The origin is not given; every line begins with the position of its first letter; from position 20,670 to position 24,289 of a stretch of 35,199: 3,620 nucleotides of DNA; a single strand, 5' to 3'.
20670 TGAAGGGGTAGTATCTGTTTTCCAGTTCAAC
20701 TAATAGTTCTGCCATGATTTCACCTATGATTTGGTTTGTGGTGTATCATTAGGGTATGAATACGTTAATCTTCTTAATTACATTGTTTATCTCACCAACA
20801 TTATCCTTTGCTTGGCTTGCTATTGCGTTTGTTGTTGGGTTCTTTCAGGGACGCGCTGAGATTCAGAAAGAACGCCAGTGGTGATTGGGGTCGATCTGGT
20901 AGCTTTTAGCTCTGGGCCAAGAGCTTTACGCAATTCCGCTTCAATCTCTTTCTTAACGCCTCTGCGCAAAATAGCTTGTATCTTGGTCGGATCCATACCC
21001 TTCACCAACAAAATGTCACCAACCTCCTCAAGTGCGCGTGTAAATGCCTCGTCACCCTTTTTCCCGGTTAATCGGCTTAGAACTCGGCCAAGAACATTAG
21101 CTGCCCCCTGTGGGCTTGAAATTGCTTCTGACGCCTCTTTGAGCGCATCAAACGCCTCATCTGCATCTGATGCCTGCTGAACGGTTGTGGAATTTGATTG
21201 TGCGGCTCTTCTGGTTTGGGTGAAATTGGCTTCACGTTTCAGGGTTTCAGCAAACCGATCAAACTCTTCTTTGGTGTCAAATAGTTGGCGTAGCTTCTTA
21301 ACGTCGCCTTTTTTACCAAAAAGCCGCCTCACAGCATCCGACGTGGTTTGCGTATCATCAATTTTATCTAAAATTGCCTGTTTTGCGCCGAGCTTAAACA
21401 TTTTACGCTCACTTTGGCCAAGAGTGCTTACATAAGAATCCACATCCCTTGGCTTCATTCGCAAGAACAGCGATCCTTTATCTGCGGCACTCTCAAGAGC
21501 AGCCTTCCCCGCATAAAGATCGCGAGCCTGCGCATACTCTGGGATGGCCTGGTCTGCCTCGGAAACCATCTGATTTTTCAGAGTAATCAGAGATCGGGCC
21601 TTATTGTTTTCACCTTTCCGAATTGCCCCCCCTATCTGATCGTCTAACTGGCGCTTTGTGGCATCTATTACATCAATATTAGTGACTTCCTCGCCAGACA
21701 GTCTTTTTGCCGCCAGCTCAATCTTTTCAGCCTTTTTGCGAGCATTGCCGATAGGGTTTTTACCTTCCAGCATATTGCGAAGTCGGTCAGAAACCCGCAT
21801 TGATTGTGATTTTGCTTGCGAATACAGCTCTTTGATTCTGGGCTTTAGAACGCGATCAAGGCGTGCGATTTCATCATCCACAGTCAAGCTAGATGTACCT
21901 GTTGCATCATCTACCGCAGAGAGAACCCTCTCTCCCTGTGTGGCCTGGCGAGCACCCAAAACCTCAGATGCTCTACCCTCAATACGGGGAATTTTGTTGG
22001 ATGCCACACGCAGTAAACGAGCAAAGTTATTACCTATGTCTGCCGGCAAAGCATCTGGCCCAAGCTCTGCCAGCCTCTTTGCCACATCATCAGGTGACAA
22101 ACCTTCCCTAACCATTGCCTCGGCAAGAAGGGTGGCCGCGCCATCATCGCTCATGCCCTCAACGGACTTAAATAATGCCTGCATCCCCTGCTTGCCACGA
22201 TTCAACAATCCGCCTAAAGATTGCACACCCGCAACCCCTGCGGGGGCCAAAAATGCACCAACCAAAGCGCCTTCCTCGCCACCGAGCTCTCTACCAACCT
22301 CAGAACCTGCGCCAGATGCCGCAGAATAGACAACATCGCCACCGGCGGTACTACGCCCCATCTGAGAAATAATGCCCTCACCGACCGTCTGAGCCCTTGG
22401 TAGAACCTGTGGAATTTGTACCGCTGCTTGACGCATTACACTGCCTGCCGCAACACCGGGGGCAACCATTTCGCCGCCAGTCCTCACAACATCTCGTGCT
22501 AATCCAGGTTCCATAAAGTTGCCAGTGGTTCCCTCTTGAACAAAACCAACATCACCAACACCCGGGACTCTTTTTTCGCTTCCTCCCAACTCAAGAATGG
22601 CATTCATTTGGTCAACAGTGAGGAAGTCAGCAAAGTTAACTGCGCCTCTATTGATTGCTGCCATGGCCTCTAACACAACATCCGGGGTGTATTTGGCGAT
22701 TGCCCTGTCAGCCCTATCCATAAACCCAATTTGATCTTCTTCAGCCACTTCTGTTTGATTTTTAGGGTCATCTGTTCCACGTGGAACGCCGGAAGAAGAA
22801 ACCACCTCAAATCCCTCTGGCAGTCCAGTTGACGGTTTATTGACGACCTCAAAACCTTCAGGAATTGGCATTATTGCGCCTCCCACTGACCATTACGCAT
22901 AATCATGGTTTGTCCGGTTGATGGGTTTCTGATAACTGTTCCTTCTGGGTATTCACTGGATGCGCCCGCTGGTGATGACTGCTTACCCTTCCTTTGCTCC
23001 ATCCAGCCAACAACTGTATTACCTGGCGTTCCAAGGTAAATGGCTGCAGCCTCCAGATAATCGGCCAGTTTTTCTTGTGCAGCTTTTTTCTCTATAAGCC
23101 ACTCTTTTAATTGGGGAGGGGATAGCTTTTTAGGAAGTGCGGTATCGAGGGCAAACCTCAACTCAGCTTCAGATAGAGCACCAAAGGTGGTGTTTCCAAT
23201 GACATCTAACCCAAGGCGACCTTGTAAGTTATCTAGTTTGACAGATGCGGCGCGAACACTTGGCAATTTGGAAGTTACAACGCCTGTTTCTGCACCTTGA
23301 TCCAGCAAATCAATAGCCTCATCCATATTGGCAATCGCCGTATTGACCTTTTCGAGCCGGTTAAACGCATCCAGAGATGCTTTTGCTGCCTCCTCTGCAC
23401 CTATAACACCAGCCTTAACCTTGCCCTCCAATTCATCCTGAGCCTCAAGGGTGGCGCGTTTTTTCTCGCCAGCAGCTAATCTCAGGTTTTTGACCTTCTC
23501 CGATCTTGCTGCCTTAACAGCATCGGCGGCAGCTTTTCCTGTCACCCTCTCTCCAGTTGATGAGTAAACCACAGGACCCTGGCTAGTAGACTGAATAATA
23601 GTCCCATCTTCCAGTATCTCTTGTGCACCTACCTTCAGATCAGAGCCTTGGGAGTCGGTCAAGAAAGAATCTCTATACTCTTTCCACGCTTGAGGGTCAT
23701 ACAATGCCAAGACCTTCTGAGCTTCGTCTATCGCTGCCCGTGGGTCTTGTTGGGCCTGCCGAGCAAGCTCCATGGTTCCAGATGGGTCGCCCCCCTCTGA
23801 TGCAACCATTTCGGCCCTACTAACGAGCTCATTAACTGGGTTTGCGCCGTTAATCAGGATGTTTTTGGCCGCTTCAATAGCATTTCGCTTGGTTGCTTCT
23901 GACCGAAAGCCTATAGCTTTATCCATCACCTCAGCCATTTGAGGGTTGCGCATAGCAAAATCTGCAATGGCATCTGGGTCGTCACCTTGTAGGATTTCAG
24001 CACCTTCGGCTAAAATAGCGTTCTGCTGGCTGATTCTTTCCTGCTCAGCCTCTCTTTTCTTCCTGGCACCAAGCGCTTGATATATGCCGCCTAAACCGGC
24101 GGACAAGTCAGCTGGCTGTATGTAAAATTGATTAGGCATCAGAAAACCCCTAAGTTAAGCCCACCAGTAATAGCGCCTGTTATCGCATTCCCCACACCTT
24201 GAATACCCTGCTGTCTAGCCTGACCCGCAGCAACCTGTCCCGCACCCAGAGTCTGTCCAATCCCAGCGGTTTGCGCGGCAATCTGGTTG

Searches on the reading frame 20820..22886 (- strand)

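Call 12: search_protein_families(library=phrogs, proteins=[window:20820-22886:-], max_evalue=0.001)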
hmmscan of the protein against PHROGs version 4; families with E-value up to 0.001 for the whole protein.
window:20820-22886:- (688 aa): 1 family
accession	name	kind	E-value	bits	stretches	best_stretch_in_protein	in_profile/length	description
phrog_5880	-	unknown function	3.2e-51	175.8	1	134-644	118-629/661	-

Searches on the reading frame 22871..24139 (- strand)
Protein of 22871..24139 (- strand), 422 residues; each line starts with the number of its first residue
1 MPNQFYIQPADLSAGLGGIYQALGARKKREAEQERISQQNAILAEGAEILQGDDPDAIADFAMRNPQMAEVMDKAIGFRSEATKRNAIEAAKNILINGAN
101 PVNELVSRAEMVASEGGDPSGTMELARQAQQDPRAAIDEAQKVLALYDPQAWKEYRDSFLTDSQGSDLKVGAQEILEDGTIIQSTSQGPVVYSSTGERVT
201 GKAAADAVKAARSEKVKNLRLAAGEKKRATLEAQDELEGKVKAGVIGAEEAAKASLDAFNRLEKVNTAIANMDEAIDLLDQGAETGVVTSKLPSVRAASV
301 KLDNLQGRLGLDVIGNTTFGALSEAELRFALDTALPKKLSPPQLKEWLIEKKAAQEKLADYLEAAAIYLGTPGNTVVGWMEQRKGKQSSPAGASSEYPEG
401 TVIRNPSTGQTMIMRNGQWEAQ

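Call 60: search_protein_families(library=phrogs, proteins=[window:22871-24139:-], max_evalue=0.00001)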
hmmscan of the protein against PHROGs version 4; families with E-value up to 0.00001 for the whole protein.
window:22871-24139:- (422 aa): 2 families
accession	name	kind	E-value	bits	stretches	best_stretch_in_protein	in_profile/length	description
phrog_26675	-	lysis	4.4e-20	72.8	1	128-392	343-597/643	endolysin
phrog_2534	-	other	4.9e-06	26.8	0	33-387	69-415/435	released from the phage upon host infection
